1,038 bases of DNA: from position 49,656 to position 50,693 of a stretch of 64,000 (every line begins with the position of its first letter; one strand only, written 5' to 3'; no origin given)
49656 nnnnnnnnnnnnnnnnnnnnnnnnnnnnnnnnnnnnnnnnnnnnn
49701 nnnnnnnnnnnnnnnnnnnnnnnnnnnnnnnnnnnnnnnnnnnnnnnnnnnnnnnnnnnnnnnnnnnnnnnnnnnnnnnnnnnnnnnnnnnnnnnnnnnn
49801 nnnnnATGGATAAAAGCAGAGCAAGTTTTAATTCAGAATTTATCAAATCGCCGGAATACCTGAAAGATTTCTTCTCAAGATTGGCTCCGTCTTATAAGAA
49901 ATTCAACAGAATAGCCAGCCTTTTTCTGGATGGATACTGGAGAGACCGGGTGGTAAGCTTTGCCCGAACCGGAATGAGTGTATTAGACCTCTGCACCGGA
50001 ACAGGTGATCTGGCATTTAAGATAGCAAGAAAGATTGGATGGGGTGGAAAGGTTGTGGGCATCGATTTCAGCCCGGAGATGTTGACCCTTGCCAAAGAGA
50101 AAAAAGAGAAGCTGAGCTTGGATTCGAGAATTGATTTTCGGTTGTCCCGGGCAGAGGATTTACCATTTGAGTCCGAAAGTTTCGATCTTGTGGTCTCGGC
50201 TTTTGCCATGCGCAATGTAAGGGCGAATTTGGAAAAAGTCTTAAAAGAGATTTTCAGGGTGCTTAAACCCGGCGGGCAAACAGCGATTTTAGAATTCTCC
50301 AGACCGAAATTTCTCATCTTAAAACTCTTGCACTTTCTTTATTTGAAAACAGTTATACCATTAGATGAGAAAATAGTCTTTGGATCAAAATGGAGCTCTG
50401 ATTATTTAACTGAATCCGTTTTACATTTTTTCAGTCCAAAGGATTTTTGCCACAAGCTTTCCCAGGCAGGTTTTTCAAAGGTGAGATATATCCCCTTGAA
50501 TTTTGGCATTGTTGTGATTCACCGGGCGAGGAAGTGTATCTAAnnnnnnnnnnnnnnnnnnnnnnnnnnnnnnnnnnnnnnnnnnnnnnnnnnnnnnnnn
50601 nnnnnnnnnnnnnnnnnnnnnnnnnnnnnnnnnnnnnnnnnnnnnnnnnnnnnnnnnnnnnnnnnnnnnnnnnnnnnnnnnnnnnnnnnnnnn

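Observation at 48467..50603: Repeat-dense, degraded segment; direct repeats bracket it together with ubiE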

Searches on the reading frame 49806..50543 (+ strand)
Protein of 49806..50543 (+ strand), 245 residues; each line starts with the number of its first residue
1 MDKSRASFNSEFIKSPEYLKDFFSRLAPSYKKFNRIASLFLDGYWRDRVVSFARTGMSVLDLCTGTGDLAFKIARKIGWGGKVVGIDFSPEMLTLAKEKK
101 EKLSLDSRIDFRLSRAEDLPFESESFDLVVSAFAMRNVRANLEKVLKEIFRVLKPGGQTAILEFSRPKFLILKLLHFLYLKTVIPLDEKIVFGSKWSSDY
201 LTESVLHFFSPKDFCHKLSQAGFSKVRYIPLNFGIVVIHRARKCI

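Call 11: find_encoding_contigs(protein=window:49806-50543:+, flank=10000, max_places=10)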
Protein window:49806-50543:+ (245 aa): no gene with exactly this product is on record in the collection.

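Call 12: search_protein_families(library=pfam, proteins=[window:49806-50543:+], max_evalue=0.01)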
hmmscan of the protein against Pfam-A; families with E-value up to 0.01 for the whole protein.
window:49806-50543:+ (245 aa): 18 families
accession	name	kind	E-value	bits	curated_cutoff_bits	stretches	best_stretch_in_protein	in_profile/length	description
PF01209.24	Ubie_methyltran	-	2.1e-53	181.5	20.1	1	17-243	7-233/233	ubiE/COQ5 methyltransferase family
PF13847.12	Methyltransf_31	-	5.9e-28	97.8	27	1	55-165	3-113/145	Methyltransferase domain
PF13649.12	Methyltransf_25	-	3.7e-26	92.1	27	1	59-157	1-97/97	Methyltransferase domain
PF08241.18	Methyltransf_11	-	8.2e-24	84.5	21.2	1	60-160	1-94/95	Methyltransferase domain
PF08242.18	Methyltransf_12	-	1.1e-15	58.5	30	1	60-157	1-96/98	Methyltransferase domain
PF13489.12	Methyltransf_23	-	3.9e-15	56.4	27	1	43-226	7-162/164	Methyltransferase domain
PF02353.26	CMAS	-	7e-07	29.3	27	1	55-160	62-163/273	Mycolic acid cyclopropane synthetase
PF01135.25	PCMT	-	1.3e-05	25.5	20.3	1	54-147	72-164/210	Protein-L-isoaspartate(D-aspartate) O-methyltransferase (PCMT)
PF01728.25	FtsJ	-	1.4e-05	25.5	24.1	1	51-176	17-141/181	FtsJ-like methyltransferase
PF20922.3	Anamorsin_N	-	4.8e-05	23.6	27.1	1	113-163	39-89/163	Anamorsin, N-terminal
PF05148.21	Methyltransf_8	-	0.00018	21.9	27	1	118-164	115-159/219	Hypothetical methyltransferase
PF13679.12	Methyltransf_32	-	0.00036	21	27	1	55-118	25-91/143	Methyltransferase domain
PF07021.18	MetW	-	0.0004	20.5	21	1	49-216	7-153/193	Methionine biosynthesis protein MetW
PF06325.19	PrmA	-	0.0006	19.8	22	1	53-159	159-256/296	Ribosomal protein L11 methyltransferase (PrmA)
PF01170.24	UPF0020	-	0.00061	20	22.3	1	82-131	78-127/197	RMKL-like, methyltransferase domain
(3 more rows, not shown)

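Call 21: find_homologous_proteins(query=window:49806-50540:+, max_evalue=1e-30)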
Query window:49806-50540:+ (245 aa): 2693 proteins with E <= 1e-30 among 8000 candidates; the best 120 are listed.
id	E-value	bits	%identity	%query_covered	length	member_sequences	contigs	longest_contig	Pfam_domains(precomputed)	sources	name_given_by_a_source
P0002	1.0e-157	541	100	100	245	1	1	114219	PF13847.13,PF13489.13,PF02353.27,PF13649.13,PF01135.26,PF01728.26,PF01209.25,PF08241.19,PF08242.19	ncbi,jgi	-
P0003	3.0e-129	448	82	100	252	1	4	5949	PF13847.13,PF13489.13,PF02353.27,PF13649.13,PF20922.4,PF01135.26,PF01209.25,PF08241.19,PF08242.19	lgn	-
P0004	2.4e-126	438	82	99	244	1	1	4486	PF07021.19,PF13847.13,PF13489.13,PF02353.27,PF13649.13,PF20922.4,PF13679.13,PF01728.26,PF01209.25,PF08241.19,PF08242.19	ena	-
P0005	1.8e-125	435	79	100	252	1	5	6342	PF13847.13,PF13489.13,PF02353.27,PF13649.13,PF20922.4,PF01135.26,PF01728.26,PF01209.25,PF08241.19,PF08242.19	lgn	-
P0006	4.1e-124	431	83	96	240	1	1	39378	PF13847.13,PF13489.13,PF02353.27,PF13649.13,PF01728.26,PF01209.25,PF08241.19,PF08242.19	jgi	jgi:demethylmenaquinone methyltransferase/2-methoxy-6-polyprenyl-1,4-benzoquinol methylase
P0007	1.2e-123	429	81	96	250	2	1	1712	PF07021.19,PF13847.13,PF13489.13,PF02353.27,PF13649.13,PF01135.26,PF01728.26,PF01209.25,PF08241.19,PF08242.19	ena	-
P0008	1.6e-123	429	79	99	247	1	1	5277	PF13847.13,PF13489.13,PF02353.27,PF13649.13,PF01135.26,PF01209.25,PF08241.19,PF08242.19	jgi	jgi:demethylmenaquinone methyltransferase/2-methoxy-6-polyprenyl-1,4-benzoquinol methylase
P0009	6.4e-123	427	80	98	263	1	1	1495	PF13847.13,PF13489.13,PF13649.13,PF01135.26,PF01209.25,PF08241.19,PF08242.19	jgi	jgi:demethylmenaquinone methyltransferase/2-methoxy-6-polyprenyl-1,4-benzoquinol methylase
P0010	1.6e-121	422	78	99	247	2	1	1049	PF13847.13,PF13489.13,PF02353.27,PF13649.13,PF20922.4,PF01209.25,PF08241.19,PF08242.19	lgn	-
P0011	2.1e-120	419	78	99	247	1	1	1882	PF13847.13,PF13489.13,PF02353.27,PF13649.13,PF20922.4,PF01135.26,PF01209.25,PF08241.19,PF08242.19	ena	-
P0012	4.4e-120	418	78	100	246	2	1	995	PF13847.13,PF13489.13,PF13649.13,PF20922.4,PF01209.25,PF08241.19,PF08242.19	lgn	-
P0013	1.8e-118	412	78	97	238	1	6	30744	PF13847.13,PF13489.13,PF13649.13,PF01135.26,PF01728.26,PF01209.25,PF08241.19,PF08242.19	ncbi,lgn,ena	ncbi:MAG: ubiquinone/menaquinone biosynthesis methyltransferase [Candidatus Zixiibacteriota bacteriu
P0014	5.3e-117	407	77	97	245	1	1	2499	PF13847.13,PF13489.13,PF13649.13,PF01209.25,PF08241.19,PF08242.19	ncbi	-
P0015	1.7e-116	406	76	96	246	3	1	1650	PF13847.13,PF13489.13,PF13649.13,PF01209.25,PF08241.19,PF08242.19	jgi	jgi:demethylmenaquinone methyltransferase/2-methoxy-6-polyprenyl-1,4-benzoquinol methylase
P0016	1.3e-115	403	79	96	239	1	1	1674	PF13847.13,PF13489.13,PF02353.27,PF13649.13,PF20922.4,PF01135.26,PF01728.26,PF01209.25,PF08241.19,PF08242.19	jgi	jgi:demethylmenaquinone methyltransferase/2-methoxy-6-polyprenyl-1,4-benzoquinol methylase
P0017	4.0e-104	365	71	96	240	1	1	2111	PF13847.13,PF13489.13,PF02353.27,PF13649.13,PF01135.26,PF01209.25,PF08241.19,PF08242.19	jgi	-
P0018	6.7e-104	365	70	97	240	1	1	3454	PF13847.13,PF13489.13,PF02353.27,PF13649.13,PF01135.26,PF01209.25,PF08241.19,PF08242.19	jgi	-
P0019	4.2e-103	362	69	96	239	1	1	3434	PF13847.13,PF13489.13,PF13649.13,PF01209.25,PF08241.19,PF08242.19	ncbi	-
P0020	9.0e-103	361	68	97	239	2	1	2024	PF13847.13,PF13489.13,PF13649.13,PF20922.4,PF01209.25,PF08241.19,PF08242.19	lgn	-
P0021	4.5e-88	313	81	75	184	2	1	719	PF13847.13,PF13489.13,PF05175.21,PF13649.13,PF01135.26,PF01209.25,PF08241.19,PF08242.19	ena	-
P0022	9.0e-49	184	42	94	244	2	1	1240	PF13847.13,PF13489.13,PF13649.13,PF01209.25,PF08241.19,PF08242.19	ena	-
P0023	1.7e-46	177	40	93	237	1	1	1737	PF13847.13,PF13489.13,PF06325.20,PF02353.27,PF05175.21,PF13649.13,PF01135.26,PF01209.25,PF08241.19,PF08242.19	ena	-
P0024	1.8e-46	177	40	92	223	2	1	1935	PF13847.13,PF13489.13,PF02353.27,PF05175.21,PF13649.13,PF01209.25,PF08241.19,PF08242.19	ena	-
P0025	3.8e-44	169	42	92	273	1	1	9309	PF13847.13,PF13489.13,PF13649.13,PF20922.4,PF01209.25,PF08241.19,PF08242.19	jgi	-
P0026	4.6e-44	169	44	93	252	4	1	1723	PF13847.13,PF13489.13,PF13649.13,PF01209.25,PF08241.19,PF08242.19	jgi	-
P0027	5.5e-44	168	42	92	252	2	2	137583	PF13847.13,PF13489.13,PF13649.13,PF24675.2,PF01209.25,PF08241.19,PF08242.19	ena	-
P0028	6.4e-44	168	41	92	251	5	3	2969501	PF13847.13,PF13489.13,PF13649.13,PF01209.25,PF08241.19,PF08242.19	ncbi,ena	-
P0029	1.4e-43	167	44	90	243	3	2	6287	PF13847.13,PF13489.13,PF02353.27,PF13649.13,PF20922.4,PF01209.25,PF08241.19,PF08242.19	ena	-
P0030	2.4e-43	166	43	90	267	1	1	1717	PF13847.13,PF13489.13,PF02353.27,PF13649.13,PF01209.25,PF08241.19,PF08242.19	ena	-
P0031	2.5e-43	166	41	92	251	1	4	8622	PF13847.13,PF13489.13,PF13649.13,PF01209.25,PF08241.19,PF08242.19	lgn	-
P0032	2.9e-43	166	41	92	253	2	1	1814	PF13847.13,PF13489.13,PF13649.13,PF01209.25,PF08241.19,PF08242.19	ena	-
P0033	2.9e-43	166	38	92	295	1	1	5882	PF13847.13,PF13489.13,PF13649.13,PF01209.25,PF08241.19,PF08242.19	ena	-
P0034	3.1e-43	166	41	93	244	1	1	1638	PF13847.13,PF13489.13,PF13649.13,PF01209.25,PF08241.19,PF08242.19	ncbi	ncbi:MAG: ubiquinone/menaquinone biosynthesis methyltransferase [Acidobacteriota bacterium]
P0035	4.2e-43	166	40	92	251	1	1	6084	PF13847.13,PF13489.13,PF13649.13,PF01209.25,PF08241.19,PF08242.19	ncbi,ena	-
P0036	4.8e-43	165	40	94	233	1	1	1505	PF13847.13,PF13489.13,PF13649.13,PF01209.25,PF08241.19,PF08242.19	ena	-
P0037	2.6e-42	163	42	93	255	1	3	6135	PF13847.13,PF13489.13,PF13649.13,PF01209.25,PF08241.19,PF08242.19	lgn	-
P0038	2.7e-42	163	40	93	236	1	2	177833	PF13847.13,PF13489.13,PF13649.13,PF01209.25,PF08241.19,PF08242.19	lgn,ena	-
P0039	3.9e-42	162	42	93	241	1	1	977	PF13847.13,PF13489.13,PF13649.13,PF01135.26,PF01209.25,PF08241.19,PF08242.19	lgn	-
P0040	4.3e-42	162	40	93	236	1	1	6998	PF13847.13,PF13489.13,PF13649.13,PF01209.25,PF08241.19,PF08242.19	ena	-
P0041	4.8e-42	162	41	93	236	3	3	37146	PF13847.13,PF13489.13,PF13649.13,PF01209.25,PF08241.19,PF08242.19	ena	-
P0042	5.2e-42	162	41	92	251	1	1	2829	PF13847.13,PF13489.13,PF13649.13,PF01209.25,PF08241.19,PF08242.19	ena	-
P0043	5.4e-42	162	43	91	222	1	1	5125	PF13847.13,PF13489.13,PF02353.27,PF13649.13,PF01209.25,PF08241.19,PF08242.19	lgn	-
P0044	5.9e-42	162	41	92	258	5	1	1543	PF13847.13,PF13489.13,PF13649.13,PF01209.25,PF08241.19,PF08242.19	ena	-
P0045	7.5e-42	161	41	92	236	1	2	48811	PF13847.13,PF13489.13,PF13649.13,PF01209.25,PF08241.19,PF08242.19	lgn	-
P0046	1.3e-41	161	39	100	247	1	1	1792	PF13847.13,PF13489.13,PF06325.20,PF05175.21,PF13649.13,PF01728.26,PF01209.25,PF08241.19,PF08242.19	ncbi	-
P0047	1.4e-41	161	39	93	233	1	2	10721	PF13489.13,PF02353.27,PF02475.24,PF12847.14,PF08241.19,PF13847.13,PF06325.20,PF03602.22,PF13649.13,PF01170.25,PF01209.25,PF08242.19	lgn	-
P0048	1.7e-41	160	44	90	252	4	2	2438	PF13847.13,PF13489.13,PF13649.13,PF01209.25,PF08241.19,PF08242.19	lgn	-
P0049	1.8e-41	160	42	93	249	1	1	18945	PF13847.13,PF13489.13,PF13649.13,PF01209.25,PF08241.19,PF08242.19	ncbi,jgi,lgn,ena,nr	ncbi:MAG: bifunctional demethylmenaquinone methyltransferase/2-methoxy-6-polyprenyl-1,4-benzoquinol 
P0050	2.3e-41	160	41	93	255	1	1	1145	PF13847.13,PF13489.13,PF13649.13,PF01209.25,PF08241.19,PF08242.19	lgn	-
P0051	4.1e-41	159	41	94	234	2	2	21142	PF13847.13,PF13489.13,PF02353.27,PF05175.21,PF13649.13,PF01170.25,PF01209.25,PF08241.19,PF08242.19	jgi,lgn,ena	-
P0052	4.2e-41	159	40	93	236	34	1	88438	PF13847.13,PF13489.13,PF13649.13,PF01209.25,PF08241.19,PF08242.19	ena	-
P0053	5.0e-41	159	42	92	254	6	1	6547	PF13847.13,PF13489.13,PF13649.13,PF01209.25,PF08241.19,PF08242.19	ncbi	-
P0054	6.8e-41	158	40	92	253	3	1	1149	PF13847.13,PF13489.13,PF13649.13,PF01209.25,PF08241.19,PF08242.19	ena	-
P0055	7.9e-41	158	41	92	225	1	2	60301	PF13847.13,PF13489.13,PF06325.20,PF13649.13,PF01209.25,PF08241.19,PF08242.19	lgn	-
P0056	8.5e-41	158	37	96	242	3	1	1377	PF13847.13,PF13489.13,PF08003.18,PF06325.20,PF02353.27,PF05175.21,PF13649.13,PF01135.26,PF01209.25,PF08241.19,PF08242.19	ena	-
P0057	8.8e-41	158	43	91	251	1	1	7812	PF13847.13,PF13489.13,PF13649.13,PF01209.25,PF08241.19,PF08242.19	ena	-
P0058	9.5e-41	158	41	96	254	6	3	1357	PF13847.13,PF13489.13,PF05175.21,PF13649.13,PF01209.25,PF08241.19,PF08242.19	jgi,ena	-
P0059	9.8e-41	158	39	94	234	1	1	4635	PF13847.13,PF13489.13,PF06325.20,PF05175.21,PF13649.13,PF01209.25,PF08241.19,PF08242.19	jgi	-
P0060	1.0e-40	158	40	93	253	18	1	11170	PF13847.13,PF13489.13,PF13649.13,PF01209.25,PF08241.19,PF08242.19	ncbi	-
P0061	1.1e-40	158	38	94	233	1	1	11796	PF13847.13,PF13489.13,PF06325.20,PF13649.13,PF01209.25,PF08241.19,PF08242.19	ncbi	-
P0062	1.5e-40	157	40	90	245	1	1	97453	PF13847.13,PF13489.13,PF13649.13,PF01170.25,PF01209.25,PF08241.19,PF08242.19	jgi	jgi:demethylmenaquinone methyltransferase/2-methoxy-6-polyprenyl-1,4-benzoquinol methylase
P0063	1.7e-40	157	40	93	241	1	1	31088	PF07021.19,PF13847.13,PF13489.13,PF02353.27,PF13649.13,PF01170.25,PF13679.13,PF01209.25,PF08241.19,PF08242.19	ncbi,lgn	ncbi:MAG: bifunctional demethylmenaquinone methyltransferase/2-methoxy-6-polyprenyl-1,4-benzoquinol 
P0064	1.7e-40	157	37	94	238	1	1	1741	PF13847.13,PF13489.13,PF13649.13,PF01209.25,PF08241.19,PF08242.19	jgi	jgi:demethylmenaquinone methyltransferase / 2-methoxy-6-polyprenyl-1,4-benzoquinol methylase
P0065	1.8e-40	157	41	92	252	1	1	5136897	PF13847.13,PF13489.13,PF13649.13,PF01209.25,PF08241.19,PF08242.19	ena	-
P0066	2.3e-40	157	41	91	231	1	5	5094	PF13847.13,PF13489.13,PF05175.21,PF13649.13,PF02390.24,PF12847.14,PF24675.2,PF01209.25,PF08241.19,PF08242.19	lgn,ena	-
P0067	2.4e-40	157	41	92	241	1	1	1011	PF13847.13,PF13489.13,PF06325.20,PF13649.13,PF02390.24,PF02475.24,PF01135.26,PF01209.25,PF08241.19,PF08242.19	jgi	jgi:demethylmenaquinone methyltransferase / 2-methoxy-6-polyprenyl-1,4-benzoquinol methylase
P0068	2.5e-40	157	40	92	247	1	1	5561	PF13847.13,PF13489.13,PF13649.13,PF01209.25,PF08241.19,PF08242.19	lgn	-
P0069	2.6e-40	156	42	98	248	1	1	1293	PF13847.13,PF13489.13,PF13649.13,PF01209.25,PF08241.19,PF08242.19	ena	-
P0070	2.9e-40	156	41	91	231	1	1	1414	PF13847.13,PF13489.13,PF05175.21,PF13649.13,PF02390.24,PF12847.14,PF24675.2,PF01209.25,PF08241.19,PF08242.19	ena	-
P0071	3.2e-40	156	41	91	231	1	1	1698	PF13847.13,PF13489.13,PF05175.21,PF13649.13,PF02390.24,PF12847.14,PF24675.2,PF01209.25,PF08241.19,PF08242.19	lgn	-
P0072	3.6e-40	156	39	92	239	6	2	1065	PF13847.13,PF13489.13,PF02353.27,PF13649.13,PF01209.25,PF08241.19,PF08242.19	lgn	-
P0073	3.9e-40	156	41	94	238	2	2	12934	PF13847.13,PF13489.13,PF13649.13,PF01135.26,PF01209.25,PF08241.19,PF08242.19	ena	-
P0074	3.9e-40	156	41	92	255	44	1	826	PF13847.13,PF13489.13,PF13649.13,PF01209.25,PF08241.19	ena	-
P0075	4.0e-40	156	40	93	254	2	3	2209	PF13847.13,PF13489.13,PF13649.13,PF01209.25,PF08241.19,PF08242.19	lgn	-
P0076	4.7e-40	156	40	92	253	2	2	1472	PF13847.13,PF13489.13,PF13649.13,PF01209.25,PF08241.19,PF08242.19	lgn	-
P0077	4.8e-40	156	40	92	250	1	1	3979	PF13847.13,PF13489.13,PF13649.13,PF01209.25,PF08241.19,PF08242.19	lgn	-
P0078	5.0e-40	156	42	90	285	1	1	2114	PF13847.13,PF13489.13,PF13649.13,PF01209.25,PF08241.19,PF08242.19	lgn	-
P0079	5.7e-40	155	43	90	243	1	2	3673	PF13847.13,PF13489.13,PF13649.13,PF01135.26,PF01209.25,PF08241.19,PF08242.19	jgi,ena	-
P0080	6.0e-40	155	41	91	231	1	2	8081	PF13847.13,PF13489.13,PF05175.21,PF13649.13,PF02390.24,PF12847.14,PF24675.2,PF01209.25,PF08241.19,PF08242.19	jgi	jgi:demethylmenaquinone methyltransferase/2-methoxy-6-polyprenyl-1,4-benzoquinol methylase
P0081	6.1e-40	155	40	96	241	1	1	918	PF13847.13,PF13489.13,PF13649.13,PF01209.25,PF08241.19,PF08242.19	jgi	jgi:demethylmenaquinone methyltransferase/2-methoxy-6-polyprenyl-1,4-benzoquinol methylase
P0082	6.5e-40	155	41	92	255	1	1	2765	PF13847.13,PF13489.13,PF13649.13,PF01209.25,PF08241.19,PF08242.19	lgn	-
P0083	7.2e-40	155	37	92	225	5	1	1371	PF13847.13,PF13489.13,PF06325.20,PF13649.13,PF01209.25,PF08241.19,PF08242.19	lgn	-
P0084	7.4e-40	155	39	96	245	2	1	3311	PF13847.13,PF13489.13,PF02353.27,PF13649.13,PF01209.25,PF08241.19,PF08242.19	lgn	-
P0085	7.5e-40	155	36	94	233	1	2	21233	PF13847.13,PF13489.13,PF13649.13,PF01209.25,PF08241.19,PF08242.19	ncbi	-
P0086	8.1e-40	155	41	92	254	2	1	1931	PF13847.13,PF13489.13,PF13649.13,PF01209.25,PF08241.19,PF08242.19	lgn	-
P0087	8.3e-40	155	41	91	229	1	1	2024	PF13847.13,PF13489.13,PF13649.13,PF01209.25,PF08241.19,PF08242.19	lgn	-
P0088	8.7e-40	155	42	92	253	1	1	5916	PF13847.13,PF13489.13,PF13649.13,PF01209.25,PF08241.19,PF08242.19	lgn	-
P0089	9.4e-40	155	41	92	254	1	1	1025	PF13847.13,PF13489.13,PF13649.13,PF01209.25,PF08241.19,PF08242.19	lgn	-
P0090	9.6e-40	155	40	93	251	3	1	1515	PF13847.13,PF13489.13,PF13649.13,PF01209.25,PF08241.19,PF08242.19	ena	-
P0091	1.0e-39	155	40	94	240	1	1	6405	PF13847.13,PF13489.13,PF13649.13,PF01209.25,PF08241.19,PF08242.19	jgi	jgi:demethylmenaquinone methyltransferase/2-methoxy-6-polyprenyl-1,4-benzoquinol methylase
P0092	1.0e-39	154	41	91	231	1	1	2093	PF13847.13,PF13489.13,PF05175.21,PF13649.13,PF02390.24,PF12847.14,PF24675.2,PF01209.25,PF08241.19,PF08242.19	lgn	-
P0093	1.1e-39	154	41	92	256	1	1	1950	PF13847.13,PF13489.13,PF13649.13,PF01209.25,PF08241.19,PF08242.19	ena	-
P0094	1.1e-39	154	41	91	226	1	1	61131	PF13847.13,PF01795.26,PF13489.13,PF06325.20,PF05175.21,PF13649.13,PF12847.14,PF01209.25,PF08241.19,PF08242.19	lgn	-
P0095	1.1e-39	154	41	91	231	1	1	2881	PF13847.13,PF13489.13,PF05175.21,PF13649.13,PF02390.24,PF12847.14,PF24675.2,PF01209.25,PF08241.19,PF08242.19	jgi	-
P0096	1.2e-39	154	42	91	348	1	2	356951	PF13847.13,PF13489.13,PF13649.13,PF01209.25,PF08241.19,PF08242.19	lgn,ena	-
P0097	1.3e-39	154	41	91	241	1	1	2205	PF13847.13,PF13489.13,PF13649.13,PF01209.25,PF08241.19,PF08242.19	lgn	-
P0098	1.3e-39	154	42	91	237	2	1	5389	PF13847.13,PF13489.13,PF13649.13,PF01135.26,PF01209.25,PF08241.19,PF08242.19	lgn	-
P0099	1.4e-39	154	41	90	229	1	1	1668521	PF13847.13,PF13489.13,PF13649.13,PF01209.25,PF08241.19,PF08242.19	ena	-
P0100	1.4e-39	154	41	92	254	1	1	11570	PF13847.13,PF13489.13,PF13649.13,PF01209.25,PF08241.19,PF08242.19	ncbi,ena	-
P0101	1.5e-39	154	37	93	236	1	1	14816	PF13847.13,PF13489.13,PF13649.13,PF01209.25,PF08241.19,PF08242.19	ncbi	-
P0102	1.5e-39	154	38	98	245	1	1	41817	PF13847.13,PF13489.13,PF13649.13,PF01209.25,PF08241.19,PF08242.19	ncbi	-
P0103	1.7e-39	154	42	91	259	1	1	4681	PF13847.13,PF13489.13,PF13649.13,PF01209.25,PF08241.19,PF08242.19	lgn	-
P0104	1.7e-39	154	38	92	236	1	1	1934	PF13847.13,PF13489.13,PF13649.13,PF05148.22,PF01209.25,PF08241.19,PF08242.19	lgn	-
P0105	1.8e-39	154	39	95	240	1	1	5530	PF13847.13,PF13489.13,PF02353.27,PF13649.13,PF01170.25,PF01209.25,PF08241.19,PF08242.19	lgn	-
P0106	1.9e-39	154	39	98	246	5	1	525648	PF13847.13,PF13489.13,PF13649.13,PF01209.25,PF08241.19,PF08242.19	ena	-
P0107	1.9e-39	154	39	93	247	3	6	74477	PF13847.13,PF13489.13,PF02353.27,PF05175.21,PF13649.13,PF01209.25,PF08241.19,PF08242.19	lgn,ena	-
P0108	2.0e-39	154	38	91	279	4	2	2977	PF13847.13,PF13489.13,PF13649.13,PF01209.25,PF08241.19,PF08242.19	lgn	-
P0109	2.2e-39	153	38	92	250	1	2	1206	PF13847.13,PF13489.13,PF13649.13,PF01209.25,PF08241.19,PF08242.19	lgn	-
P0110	2.3e-39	153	41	93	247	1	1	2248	PF13847.13,PF13489.13,PF13649.13,PF01209.25,PF08241.19,PF08242.19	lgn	-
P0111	2.5e-39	153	40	92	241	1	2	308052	PF13847.13,PF13489.13,PF13649.13,PF01209.25,PF08241.19,PF08242.19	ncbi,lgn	-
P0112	2.5e-39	153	41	90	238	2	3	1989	PF13847.13,PF13489.13,PF06325.20,PF02353.27,PF13649.13,PF01209.25,PF08241.19,PF08242.19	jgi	jgi:demethylmenaquinone methyltransferase/2-methoxy-6-polyprenyl-1,4-benzoquinol methylase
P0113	3.0e-39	153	42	92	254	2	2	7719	PF13847.13,PF13489.13,PF13649.13,PF01209.25,PF08241.19,PF08242.19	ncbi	ncbi:MAG: ubiquinone/menaquinone biosynthesis methyltransferase [Acidobacteriota bacterium]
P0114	3.1e-39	153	41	91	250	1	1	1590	PF13847.13,PF13489.13,PF13649.13,PF12847.14,PF01209.25,PF08241.19,PF08242.19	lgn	-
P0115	3.3e-39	153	41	92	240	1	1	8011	PF13847.13,PF13489.13,PF13649.13,PF01209.25,PF08241.19,PF08242.19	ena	-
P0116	3.9e-39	153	40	93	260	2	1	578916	PF13847.13,PF13489.13,PF13649.13,PF01209.25,PF08241.19,PF08242.19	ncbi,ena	-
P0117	3.9e-39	153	41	93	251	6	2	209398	PF13847.13,PF13489.13,PF13649.13,PF01209.25,PF08241.19,PF08242.19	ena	-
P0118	4.0e-39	153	39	90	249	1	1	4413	PF13847.13,PF13489.13,PF13649.13,PF01209.25,PF08241.19,PF08242.19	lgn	-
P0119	4.1e-39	153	39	92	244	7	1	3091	PF13847.13,PF13489.13,PF13649.13,PF01209.25,PF08241.19,PF08242.19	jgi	-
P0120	4.2e-39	152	38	94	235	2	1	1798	PF13847.13,PF13489.13,PF05175.21,PF13649.13,PF00891.25,PF01209.25,PF08241.19,PF08242.19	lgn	-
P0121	4.4e-39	152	42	91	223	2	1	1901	PF13847.13,PF13489.13,PF13649.13,PF00891.25,PF01209.25,PF08241.19,PF08242.19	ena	-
